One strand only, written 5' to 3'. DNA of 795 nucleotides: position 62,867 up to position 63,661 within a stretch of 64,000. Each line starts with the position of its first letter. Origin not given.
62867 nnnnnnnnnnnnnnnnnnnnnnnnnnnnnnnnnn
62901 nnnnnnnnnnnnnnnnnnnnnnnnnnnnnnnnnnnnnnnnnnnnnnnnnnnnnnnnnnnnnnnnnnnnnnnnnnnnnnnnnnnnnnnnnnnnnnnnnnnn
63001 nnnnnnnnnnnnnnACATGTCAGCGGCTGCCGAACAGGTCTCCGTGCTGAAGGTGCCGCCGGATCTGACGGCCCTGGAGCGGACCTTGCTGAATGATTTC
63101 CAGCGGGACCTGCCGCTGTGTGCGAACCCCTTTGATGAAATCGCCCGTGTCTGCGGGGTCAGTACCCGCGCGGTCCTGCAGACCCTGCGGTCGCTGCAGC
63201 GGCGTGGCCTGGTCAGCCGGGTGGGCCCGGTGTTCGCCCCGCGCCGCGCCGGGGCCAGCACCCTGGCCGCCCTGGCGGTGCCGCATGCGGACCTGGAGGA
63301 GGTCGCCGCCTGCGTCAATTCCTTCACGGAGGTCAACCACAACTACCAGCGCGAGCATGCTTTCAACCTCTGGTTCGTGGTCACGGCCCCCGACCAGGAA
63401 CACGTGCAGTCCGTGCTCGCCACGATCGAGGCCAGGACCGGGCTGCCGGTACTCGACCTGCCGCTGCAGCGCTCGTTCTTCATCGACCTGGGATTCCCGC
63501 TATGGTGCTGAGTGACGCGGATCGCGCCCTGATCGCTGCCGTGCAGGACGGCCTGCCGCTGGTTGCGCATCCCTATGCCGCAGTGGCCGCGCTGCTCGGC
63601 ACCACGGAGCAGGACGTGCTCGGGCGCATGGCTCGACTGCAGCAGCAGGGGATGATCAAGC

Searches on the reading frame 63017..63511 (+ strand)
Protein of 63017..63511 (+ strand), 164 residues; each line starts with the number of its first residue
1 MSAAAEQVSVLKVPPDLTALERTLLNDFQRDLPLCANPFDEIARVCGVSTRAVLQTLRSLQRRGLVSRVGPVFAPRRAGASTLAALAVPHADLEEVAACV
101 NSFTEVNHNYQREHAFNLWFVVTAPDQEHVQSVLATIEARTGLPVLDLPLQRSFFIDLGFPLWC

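Call 8: search_protein_families(library=pfam, proteins=[window:63017-63511:+])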
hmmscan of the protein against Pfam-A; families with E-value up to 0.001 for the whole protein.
window:63017-63511:+ (164 aa): 2 families
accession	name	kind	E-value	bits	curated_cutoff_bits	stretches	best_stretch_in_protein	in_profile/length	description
PF17805.7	AsnC_trans_reg2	-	1.5e-17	63.9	27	1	80-154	6-85/86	AsnC-like ligand binding domain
PF22451.2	NirdL-like_HTH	-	1.5e-11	44.1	27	1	21-65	1-45/47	Siroheme decarboxylase NirDL-like HTH domain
